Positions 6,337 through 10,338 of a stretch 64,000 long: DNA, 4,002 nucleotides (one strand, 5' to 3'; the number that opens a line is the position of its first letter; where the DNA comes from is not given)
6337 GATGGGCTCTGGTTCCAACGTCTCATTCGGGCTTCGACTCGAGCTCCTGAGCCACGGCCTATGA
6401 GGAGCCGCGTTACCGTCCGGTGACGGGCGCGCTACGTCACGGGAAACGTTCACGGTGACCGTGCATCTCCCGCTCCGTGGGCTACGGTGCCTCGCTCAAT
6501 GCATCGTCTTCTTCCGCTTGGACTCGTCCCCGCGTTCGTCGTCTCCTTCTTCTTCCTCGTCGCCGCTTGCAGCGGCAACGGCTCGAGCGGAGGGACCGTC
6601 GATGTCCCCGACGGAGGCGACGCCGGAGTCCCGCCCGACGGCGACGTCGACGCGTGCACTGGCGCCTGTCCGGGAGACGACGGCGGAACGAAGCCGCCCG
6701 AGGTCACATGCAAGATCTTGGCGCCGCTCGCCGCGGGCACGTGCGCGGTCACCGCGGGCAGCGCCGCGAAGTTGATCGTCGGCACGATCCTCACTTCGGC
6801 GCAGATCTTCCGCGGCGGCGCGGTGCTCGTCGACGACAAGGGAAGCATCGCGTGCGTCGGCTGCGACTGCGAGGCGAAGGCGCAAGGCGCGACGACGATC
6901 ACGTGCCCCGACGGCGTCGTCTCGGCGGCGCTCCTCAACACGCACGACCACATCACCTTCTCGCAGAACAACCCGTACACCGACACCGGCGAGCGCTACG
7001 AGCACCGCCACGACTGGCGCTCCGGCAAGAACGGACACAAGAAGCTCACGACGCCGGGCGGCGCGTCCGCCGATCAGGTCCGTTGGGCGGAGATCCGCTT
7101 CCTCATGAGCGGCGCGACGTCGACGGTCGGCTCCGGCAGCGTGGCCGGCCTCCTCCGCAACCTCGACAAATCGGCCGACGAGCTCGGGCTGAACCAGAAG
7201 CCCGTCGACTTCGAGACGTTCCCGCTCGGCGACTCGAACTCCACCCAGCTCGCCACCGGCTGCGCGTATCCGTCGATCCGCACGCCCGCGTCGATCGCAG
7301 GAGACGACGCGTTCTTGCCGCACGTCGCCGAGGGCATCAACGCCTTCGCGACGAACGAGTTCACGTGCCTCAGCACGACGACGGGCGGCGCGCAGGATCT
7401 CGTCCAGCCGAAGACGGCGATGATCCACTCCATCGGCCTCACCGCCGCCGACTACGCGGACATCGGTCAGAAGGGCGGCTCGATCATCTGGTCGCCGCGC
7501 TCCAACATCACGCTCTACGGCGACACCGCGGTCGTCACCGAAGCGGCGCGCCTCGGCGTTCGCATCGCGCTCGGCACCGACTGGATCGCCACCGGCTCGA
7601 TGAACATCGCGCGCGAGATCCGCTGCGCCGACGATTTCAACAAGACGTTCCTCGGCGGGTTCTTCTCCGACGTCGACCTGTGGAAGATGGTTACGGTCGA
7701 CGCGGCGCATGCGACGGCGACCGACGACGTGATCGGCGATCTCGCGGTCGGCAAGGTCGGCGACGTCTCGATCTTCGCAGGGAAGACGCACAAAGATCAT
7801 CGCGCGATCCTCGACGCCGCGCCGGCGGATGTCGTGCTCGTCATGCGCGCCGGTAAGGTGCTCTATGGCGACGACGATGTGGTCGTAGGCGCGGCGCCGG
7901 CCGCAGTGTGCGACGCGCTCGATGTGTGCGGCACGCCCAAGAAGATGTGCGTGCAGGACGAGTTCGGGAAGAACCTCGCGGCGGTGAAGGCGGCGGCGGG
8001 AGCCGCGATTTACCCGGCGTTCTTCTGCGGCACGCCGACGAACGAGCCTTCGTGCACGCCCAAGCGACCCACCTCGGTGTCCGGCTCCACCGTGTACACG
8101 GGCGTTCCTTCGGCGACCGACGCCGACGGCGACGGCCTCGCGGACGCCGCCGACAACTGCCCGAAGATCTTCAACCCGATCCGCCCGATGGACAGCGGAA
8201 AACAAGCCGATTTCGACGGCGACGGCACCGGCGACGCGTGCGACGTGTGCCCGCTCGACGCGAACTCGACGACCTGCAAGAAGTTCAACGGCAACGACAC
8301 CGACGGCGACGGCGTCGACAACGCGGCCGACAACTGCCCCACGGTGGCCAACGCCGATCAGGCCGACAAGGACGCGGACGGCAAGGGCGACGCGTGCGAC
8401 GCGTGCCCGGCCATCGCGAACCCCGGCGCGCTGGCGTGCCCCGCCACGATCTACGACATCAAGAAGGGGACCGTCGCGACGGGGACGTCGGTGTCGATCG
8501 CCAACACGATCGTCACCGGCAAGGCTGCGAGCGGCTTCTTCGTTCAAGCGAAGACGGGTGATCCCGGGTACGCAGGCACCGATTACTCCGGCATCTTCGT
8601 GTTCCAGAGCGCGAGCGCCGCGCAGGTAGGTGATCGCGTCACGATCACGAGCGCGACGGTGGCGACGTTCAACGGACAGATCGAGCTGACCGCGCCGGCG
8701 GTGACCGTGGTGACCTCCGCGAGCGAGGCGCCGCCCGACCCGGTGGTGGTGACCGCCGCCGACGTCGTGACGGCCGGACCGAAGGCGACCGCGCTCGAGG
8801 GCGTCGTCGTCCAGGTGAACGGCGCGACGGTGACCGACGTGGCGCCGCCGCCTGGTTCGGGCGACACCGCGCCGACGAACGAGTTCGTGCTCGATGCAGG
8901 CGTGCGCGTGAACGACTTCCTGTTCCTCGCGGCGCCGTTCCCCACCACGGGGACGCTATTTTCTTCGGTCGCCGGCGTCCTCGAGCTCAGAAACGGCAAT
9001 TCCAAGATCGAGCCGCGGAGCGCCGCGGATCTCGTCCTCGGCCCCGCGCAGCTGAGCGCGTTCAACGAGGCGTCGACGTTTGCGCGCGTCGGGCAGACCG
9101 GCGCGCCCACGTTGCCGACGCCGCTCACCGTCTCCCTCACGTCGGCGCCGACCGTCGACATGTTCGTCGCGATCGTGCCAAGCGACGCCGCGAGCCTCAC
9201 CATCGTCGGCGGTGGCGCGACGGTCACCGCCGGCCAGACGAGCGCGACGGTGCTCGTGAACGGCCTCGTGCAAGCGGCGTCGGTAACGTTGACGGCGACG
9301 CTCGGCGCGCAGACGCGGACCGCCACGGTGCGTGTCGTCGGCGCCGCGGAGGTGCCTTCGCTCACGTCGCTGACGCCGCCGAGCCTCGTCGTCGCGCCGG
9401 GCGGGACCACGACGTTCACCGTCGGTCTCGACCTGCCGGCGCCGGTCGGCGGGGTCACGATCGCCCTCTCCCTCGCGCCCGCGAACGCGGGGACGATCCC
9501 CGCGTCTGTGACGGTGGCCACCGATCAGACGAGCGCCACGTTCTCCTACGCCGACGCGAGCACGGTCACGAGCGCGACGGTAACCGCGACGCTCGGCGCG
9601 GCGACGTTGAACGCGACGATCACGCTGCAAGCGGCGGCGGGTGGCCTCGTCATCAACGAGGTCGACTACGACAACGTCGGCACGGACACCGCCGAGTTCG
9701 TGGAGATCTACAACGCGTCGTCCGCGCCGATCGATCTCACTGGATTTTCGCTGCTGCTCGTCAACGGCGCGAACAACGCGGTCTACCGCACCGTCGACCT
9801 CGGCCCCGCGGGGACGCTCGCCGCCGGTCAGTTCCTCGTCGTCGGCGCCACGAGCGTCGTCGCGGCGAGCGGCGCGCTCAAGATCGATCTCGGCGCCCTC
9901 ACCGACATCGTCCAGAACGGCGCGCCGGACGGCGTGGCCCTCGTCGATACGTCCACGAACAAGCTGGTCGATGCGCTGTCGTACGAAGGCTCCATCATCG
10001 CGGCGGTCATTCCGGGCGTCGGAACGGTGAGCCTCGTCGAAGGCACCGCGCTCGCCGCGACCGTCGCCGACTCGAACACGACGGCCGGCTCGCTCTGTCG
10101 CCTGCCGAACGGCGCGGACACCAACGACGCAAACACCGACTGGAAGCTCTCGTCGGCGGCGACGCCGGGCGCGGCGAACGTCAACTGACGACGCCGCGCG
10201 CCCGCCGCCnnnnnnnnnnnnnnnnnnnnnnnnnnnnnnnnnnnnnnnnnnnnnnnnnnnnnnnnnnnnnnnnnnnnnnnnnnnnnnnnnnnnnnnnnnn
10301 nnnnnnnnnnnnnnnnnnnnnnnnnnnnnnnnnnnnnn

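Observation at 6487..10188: Giant lipoprotein combining an amidohydrolase catalytic domain, thrombospondin type-3 Ca-binding repeats and a lamin-tail domain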

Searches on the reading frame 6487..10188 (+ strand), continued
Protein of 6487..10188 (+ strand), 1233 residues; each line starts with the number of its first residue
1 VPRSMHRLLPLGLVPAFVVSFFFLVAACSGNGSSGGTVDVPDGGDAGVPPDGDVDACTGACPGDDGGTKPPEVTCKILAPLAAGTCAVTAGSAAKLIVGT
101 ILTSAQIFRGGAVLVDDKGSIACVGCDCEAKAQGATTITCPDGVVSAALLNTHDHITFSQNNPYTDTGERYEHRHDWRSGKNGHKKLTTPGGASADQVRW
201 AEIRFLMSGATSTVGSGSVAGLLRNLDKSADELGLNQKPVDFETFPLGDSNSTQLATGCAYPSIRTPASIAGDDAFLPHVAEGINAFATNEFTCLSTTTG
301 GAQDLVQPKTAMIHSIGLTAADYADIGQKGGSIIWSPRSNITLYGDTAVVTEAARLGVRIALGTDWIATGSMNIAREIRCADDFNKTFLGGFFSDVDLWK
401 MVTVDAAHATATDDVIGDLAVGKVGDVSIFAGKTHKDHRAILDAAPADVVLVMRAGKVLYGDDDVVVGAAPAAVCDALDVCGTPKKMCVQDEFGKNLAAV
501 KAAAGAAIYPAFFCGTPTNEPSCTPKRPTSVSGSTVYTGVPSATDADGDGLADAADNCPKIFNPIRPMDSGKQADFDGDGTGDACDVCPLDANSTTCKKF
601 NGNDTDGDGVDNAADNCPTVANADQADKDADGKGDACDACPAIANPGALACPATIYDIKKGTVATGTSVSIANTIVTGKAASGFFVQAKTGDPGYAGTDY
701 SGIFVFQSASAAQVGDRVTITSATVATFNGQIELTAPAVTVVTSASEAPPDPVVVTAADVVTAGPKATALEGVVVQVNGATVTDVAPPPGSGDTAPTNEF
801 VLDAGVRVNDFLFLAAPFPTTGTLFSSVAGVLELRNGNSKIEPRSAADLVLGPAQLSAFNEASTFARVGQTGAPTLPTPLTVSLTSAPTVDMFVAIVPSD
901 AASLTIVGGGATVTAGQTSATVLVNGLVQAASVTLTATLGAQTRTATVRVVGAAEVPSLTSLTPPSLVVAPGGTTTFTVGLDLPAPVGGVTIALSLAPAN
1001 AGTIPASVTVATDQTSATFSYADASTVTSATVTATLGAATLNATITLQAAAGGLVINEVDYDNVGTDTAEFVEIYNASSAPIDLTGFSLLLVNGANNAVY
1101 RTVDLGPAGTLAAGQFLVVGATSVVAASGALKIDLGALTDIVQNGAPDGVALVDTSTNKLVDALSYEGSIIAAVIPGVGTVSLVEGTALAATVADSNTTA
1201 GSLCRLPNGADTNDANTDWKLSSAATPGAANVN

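Call 17: find_encoding_contigs(protein=P0004, flank=8000, max_places=1)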
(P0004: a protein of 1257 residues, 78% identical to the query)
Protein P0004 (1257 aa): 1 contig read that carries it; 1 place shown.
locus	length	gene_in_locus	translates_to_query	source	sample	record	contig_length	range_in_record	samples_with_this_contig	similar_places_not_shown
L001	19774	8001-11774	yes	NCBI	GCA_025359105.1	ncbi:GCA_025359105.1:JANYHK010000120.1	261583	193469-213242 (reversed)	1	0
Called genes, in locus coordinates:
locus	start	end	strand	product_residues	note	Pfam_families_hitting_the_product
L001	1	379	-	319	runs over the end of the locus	PF02470:MlaD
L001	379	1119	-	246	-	PF00005:ABC_tran, PF13304:AAA_21 (faint)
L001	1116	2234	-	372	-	PF01740:STAS (weak), PF13466:STAS_2, PF02405:MlaE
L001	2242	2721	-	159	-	PF12732:YtxH (weak)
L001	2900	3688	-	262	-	-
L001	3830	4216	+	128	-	-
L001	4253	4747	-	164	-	-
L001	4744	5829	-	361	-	-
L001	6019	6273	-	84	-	-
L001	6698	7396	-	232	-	PF02915:Rubrerythrin (weak)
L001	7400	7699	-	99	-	-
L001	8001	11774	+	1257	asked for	PF13948:DUF4215 (faint), PF01979:Amidohydro_1, PF02412:TSP_3 (weak), PF00932:LTD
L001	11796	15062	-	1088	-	PF01244:Peptidase_M19 (faint)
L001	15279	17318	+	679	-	PF03150:CCP_MauG (faint)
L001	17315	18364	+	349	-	-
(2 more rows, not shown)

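Call 18: find_encoding_contigs(protein=P0071, flank=8000, max_places=1)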
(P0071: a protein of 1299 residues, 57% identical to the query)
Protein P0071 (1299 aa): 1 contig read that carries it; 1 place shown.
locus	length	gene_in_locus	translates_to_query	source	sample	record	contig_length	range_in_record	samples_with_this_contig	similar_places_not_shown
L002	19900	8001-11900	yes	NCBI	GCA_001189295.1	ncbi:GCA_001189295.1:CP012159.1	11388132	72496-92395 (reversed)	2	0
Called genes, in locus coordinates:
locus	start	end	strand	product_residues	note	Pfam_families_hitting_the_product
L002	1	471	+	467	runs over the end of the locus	PF05090:HTTM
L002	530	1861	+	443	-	PF00155:Aminotran_1_2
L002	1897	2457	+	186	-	PF03703:bPH_2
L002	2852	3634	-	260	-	-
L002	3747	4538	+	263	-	PF03437:BtpA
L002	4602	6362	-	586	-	-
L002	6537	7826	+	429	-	-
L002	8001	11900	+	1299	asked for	PF13948:DUF4215 (weak), PF01979:Amidohydro_1, PF07969:Amidohydro_3 (weak), PF02412:TSP_3 (weak), PF00932:LTD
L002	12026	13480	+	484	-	PF00027:cNMP_binding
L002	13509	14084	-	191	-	-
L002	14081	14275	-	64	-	-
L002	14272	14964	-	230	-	PF12740:PETase, PF01738:DLH, PF02129:Peptidase_S15 (weak)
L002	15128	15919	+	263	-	-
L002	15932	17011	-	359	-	-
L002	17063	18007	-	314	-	-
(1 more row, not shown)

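Call 19: find_encoding_contigs(protein=P0068, flank=8000, max_places=1)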
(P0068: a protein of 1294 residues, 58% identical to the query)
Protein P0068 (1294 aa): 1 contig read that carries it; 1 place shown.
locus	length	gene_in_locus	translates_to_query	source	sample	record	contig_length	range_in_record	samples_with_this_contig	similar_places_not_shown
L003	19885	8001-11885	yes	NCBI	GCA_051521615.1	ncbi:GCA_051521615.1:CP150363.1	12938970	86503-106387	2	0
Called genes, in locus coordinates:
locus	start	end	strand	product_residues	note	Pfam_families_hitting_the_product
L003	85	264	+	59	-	-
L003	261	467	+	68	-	-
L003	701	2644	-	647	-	PF04107:GCS2, PF00571:CBS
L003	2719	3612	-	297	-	-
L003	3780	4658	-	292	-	-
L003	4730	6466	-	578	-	-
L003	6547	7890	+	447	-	-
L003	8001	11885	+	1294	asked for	PF02412:TSP_3 (faint), PF13948:DUF4215 (faint), PF01979:Amidohydro_1, PF00932:LTD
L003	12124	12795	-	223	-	-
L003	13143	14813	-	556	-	-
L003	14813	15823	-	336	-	-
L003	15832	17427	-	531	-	PF00069:Pkinase, PF07714:PK_Tyr_Ser-Thr, PF01636:APH (faint), PF06293:Kdo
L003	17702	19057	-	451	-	PF00027:cNMP_binding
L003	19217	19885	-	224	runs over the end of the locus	PF07224:Chlorophyllase (faint), PF12740:PETase, PF02129:Peptidase_S15, PF01738:DLH, PF12697:Abhydrolase_6 (weak), PF08840:BAAT_C (faint)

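Call 53: list_cluster_members(proteins=[P0001])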
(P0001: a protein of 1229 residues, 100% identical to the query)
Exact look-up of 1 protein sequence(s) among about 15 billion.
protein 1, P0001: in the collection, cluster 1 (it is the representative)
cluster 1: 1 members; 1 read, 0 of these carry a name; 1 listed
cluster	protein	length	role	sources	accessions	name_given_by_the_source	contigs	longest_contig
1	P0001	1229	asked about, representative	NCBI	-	-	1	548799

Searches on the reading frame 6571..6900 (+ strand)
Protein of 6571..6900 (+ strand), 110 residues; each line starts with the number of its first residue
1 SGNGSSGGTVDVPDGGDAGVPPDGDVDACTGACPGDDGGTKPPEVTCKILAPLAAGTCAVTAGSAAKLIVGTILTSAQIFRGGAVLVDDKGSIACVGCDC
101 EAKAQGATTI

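Call 37: search_protein_families(library=pfam, proteins=[window:6571-6900:+], max_evalue=10)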
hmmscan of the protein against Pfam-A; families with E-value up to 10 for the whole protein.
window:6571-6900:+ (110 aa): 0 families
